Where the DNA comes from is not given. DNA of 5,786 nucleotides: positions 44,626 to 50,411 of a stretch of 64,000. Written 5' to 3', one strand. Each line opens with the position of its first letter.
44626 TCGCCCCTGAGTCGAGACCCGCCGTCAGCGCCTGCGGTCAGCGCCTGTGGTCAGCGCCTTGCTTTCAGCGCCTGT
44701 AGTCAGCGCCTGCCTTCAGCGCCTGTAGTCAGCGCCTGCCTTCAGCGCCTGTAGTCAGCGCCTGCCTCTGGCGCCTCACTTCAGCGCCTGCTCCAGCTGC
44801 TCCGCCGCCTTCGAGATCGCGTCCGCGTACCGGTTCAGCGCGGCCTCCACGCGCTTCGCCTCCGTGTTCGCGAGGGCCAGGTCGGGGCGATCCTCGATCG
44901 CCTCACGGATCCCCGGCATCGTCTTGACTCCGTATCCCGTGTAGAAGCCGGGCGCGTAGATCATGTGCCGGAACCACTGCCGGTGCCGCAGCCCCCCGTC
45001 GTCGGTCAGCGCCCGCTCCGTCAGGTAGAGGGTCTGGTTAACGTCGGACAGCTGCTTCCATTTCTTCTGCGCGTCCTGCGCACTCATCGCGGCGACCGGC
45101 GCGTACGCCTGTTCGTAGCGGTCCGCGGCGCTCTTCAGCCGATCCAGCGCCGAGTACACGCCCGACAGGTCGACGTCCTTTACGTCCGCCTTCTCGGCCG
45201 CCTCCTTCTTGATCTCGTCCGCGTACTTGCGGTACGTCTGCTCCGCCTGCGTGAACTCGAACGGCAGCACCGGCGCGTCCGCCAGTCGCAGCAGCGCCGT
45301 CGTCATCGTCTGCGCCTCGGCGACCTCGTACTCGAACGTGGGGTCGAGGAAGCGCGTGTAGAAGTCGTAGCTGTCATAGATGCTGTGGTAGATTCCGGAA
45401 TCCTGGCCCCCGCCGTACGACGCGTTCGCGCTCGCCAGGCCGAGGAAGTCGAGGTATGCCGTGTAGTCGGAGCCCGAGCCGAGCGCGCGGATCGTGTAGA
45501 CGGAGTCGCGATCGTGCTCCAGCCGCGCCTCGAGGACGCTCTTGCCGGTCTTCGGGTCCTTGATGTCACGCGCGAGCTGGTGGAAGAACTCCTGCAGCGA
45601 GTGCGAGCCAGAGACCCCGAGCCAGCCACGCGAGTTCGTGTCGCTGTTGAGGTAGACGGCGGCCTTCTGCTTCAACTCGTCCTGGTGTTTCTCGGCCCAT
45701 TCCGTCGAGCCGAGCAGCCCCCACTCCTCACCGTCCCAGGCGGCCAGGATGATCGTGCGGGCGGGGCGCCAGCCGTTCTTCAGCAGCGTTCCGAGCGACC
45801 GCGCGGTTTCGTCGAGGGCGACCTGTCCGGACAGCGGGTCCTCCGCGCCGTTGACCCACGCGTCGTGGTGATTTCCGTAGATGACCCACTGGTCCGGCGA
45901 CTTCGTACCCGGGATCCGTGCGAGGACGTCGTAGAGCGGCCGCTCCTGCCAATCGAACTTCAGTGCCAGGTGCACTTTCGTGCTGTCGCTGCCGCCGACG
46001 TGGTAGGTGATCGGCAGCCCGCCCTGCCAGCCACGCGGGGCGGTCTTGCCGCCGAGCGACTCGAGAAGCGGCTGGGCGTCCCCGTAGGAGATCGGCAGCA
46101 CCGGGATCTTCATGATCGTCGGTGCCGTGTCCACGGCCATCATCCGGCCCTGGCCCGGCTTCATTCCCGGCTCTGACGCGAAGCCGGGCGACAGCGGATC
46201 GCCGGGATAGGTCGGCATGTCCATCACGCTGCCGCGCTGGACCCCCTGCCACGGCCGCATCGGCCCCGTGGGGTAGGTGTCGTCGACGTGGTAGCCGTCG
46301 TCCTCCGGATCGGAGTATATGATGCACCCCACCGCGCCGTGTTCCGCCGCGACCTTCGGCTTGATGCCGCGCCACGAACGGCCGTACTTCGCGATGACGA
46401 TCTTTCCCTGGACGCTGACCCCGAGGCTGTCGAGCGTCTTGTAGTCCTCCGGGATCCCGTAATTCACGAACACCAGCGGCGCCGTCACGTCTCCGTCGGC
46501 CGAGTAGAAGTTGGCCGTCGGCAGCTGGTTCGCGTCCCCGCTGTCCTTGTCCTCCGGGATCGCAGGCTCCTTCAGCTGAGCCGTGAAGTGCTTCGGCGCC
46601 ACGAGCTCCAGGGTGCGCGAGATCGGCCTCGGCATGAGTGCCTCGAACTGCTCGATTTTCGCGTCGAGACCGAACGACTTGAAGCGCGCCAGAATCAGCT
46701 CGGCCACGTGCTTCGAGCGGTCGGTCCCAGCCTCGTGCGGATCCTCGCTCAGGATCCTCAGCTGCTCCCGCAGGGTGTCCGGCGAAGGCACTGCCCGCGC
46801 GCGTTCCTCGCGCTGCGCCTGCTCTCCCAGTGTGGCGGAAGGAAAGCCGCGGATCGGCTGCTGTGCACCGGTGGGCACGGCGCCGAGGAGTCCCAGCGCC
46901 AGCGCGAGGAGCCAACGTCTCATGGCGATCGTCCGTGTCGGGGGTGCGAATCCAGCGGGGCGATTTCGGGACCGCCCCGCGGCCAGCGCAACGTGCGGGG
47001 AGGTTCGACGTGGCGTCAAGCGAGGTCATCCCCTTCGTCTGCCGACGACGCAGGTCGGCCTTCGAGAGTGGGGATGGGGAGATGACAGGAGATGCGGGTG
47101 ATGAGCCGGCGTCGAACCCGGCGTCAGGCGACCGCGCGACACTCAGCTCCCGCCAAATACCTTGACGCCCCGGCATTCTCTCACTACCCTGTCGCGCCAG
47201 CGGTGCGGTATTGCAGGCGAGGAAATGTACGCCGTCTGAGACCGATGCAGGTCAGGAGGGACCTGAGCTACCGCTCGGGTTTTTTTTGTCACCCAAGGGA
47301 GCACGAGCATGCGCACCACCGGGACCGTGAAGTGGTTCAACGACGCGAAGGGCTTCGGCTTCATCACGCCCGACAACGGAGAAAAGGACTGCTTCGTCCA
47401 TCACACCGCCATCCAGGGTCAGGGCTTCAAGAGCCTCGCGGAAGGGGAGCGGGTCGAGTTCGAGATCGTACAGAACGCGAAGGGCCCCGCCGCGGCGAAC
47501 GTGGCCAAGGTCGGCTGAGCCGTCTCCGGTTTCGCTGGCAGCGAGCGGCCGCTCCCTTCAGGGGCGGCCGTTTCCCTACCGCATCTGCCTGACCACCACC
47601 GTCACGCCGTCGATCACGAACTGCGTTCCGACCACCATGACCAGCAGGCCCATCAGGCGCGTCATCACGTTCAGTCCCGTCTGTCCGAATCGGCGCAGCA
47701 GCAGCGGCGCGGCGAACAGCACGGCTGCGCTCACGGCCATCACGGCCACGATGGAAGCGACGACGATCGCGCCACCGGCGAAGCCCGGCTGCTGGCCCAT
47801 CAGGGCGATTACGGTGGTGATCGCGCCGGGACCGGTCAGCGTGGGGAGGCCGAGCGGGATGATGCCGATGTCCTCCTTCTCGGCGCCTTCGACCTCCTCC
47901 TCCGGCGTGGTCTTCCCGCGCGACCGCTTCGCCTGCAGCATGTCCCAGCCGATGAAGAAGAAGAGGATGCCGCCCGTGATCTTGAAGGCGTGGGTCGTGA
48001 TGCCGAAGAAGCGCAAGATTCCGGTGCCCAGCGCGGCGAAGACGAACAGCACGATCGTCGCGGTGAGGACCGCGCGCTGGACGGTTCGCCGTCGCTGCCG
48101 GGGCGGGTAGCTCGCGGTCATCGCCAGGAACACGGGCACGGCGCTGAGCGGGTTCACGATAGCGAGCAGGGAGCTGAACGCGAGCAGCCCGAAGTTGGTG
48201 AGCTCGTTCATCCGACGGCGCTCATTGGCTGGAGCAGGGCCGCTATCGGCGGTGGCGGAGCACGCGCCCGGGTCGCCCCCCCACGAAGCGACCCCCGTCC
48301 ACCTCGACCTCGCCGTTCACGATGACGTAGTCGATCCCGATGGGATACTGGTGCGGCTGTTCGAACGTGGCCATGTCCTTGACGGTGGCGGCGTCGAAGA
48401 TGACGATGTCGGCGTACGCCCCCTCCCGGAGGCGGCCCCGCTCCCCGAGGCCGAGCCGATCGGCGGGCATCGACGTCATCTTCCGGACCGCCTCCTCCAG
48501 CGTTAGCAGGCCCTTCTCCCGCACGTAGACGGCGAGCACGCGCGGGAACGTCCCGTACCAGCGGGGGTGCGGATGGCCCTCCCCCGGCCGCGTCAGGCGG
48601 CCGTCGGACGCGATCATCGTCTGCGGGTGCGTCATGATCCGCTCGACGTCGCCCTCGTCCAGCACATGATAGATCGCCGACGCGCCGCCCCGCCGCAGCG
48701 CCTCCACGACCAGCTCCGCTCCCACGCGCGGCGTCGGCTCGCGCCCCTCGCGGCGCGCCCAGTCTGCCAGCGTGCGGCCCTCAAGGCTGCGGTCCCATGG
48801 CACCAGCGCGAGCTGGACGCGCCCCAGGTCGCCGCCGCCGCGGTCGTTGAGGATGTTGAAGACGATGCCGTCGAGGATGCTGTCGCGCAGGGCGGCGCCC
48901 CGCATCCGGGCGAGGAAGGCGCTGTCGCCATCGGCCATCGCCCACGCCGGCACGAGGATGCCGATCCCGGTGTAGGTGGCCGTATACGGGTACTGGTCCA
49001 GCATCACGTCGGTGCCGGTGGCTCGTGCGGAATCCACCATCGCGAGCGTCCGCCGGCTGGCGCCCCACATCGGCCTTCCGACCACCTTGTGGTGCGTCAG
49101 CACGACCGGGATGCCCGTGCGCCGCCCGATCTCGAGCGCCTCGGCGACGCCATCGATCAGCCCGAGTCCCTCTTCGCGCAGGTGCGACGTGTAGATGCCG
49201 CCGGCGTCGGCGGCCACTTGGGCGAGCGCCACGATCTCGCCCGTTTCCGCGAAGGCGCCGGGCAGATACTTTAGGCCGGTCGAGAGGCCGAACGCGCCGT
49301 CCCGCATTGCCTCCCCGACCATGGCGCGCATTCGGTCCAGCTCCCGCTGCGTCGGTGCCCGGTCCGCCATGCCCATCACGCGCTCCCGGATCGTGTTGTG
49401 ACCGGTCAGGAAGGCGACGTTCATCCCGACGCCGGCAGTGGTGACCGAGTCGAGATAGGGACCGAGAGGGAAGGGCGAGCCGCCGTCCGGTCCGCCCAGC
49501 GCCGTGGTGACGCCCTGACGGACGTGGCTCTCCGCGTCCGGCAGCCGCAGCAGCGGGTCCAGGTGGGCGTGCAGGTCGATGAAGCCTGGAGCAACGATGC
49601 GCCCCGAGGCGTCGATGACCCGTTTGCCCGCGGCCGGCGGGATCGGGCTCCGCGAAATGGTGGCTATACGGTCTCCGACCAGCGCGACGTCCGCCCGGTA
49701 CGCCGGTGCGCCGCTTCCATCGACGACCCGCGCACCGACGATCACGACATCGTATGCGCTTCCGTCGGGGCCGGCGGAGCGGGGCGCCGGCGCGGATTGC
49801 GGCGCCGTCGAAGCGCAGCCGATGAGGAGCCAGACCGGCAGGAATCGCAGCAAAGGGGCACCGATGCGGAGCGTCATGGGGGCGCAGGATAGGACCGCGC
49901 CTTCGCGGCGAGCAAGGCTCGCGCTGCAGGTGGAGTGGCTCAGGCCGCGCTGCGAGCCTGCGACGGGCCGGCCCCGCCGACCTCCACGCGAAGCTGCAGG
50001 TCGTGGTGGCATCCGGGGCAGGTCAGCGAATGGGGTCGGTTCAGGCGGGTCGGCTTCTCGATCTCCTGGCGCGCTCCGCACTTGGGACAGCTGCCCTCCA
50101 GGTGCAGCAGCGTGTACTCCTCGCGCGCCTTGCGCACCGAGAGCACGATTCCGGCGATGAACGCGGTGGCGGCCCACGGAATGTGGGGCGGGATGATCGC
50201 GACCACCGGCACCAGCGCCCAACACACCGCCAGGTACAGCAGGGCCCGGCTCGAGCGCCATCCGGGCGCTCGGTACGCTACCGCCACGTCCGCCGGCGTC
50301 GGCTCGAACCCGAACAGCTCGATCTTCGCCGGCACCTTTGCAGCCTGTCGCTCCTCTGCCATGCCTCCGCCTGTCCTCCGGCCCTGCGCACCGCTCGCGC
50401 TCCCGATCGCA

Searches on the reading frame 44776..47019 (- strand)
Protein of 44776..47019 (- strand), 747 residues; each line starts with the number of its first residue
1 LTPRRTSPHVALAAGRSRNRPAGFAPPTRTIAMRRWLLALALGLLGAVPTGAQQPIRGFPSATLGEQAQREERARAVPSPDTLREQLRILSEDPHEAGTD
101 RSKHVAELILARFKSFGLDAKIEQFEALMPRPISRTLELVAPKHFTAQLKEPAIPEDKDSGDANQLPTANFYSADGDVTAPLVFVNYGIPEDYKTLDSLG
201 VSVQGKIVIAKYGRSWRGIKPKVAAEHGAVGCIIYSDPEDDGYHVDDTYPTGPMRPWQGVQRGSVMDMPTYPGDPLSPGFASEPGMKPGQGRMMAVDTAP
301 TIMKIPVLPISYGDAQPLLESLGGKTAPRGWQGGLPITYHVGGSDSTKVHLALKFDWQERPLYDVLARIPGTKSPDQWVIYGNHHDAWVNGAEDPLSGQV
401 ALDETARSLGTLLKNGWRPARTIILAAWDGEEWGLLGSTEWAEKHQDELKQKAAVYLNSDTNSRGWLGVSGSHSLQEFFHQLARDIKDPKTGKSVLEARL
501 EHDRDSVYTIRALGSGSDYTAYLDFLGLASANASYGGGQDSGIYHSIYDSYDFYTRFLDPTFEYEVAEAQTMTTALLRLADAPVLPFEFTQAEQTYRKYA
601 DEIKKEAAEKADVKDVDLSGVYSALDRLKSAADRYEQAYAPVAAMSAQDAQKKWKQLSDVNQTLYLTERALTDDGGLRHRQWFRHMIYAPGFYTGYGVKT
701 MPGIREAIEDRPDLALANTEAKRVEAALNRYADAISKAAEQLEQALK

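Call 80: search_protein_families(library=pfam, proteins=[window:44776-47019:-], max_evalue=0.00001)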
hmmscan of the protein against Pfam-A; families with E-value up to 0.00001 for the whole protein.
window:44776-47019:- (747 aa): 3 families
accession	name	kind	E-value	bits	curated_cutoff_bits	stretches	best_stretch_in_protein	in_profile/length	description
PF04253.20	TFR_dimer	-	3.5e-24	85.5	27.1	1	616-742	1-120/121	Transferrin receptor-like dimerisation domain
PF04389.22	Peptidase_M28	-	6.3e-16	59.1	21.3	1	365-470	2-103/193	Peptidase family M28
PF02225.27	PA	-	1.5e-09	38.3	23.9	1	178-263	1-90/95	PA domain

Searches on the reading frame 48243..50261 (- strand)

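Call 80: search_protein_families(library=pfam, proteins=[window:48243-50261:-], max_evalue=0.00001)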
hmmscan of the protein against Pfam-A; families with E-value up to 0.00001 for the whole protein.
window:48243-50261:- (672 aa): 2 families
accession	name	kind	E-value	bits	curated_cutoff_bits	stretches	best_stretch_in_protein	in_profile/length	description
PF07969.17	Amidohydro_3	-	2.4e-31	110.2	29.7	2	516-652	342-470/472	Amidohydrolase family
PF01979.26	Amidohydro_1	-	7.1e-12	45.7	25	1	579-651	275-343/345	Amidohydrolase family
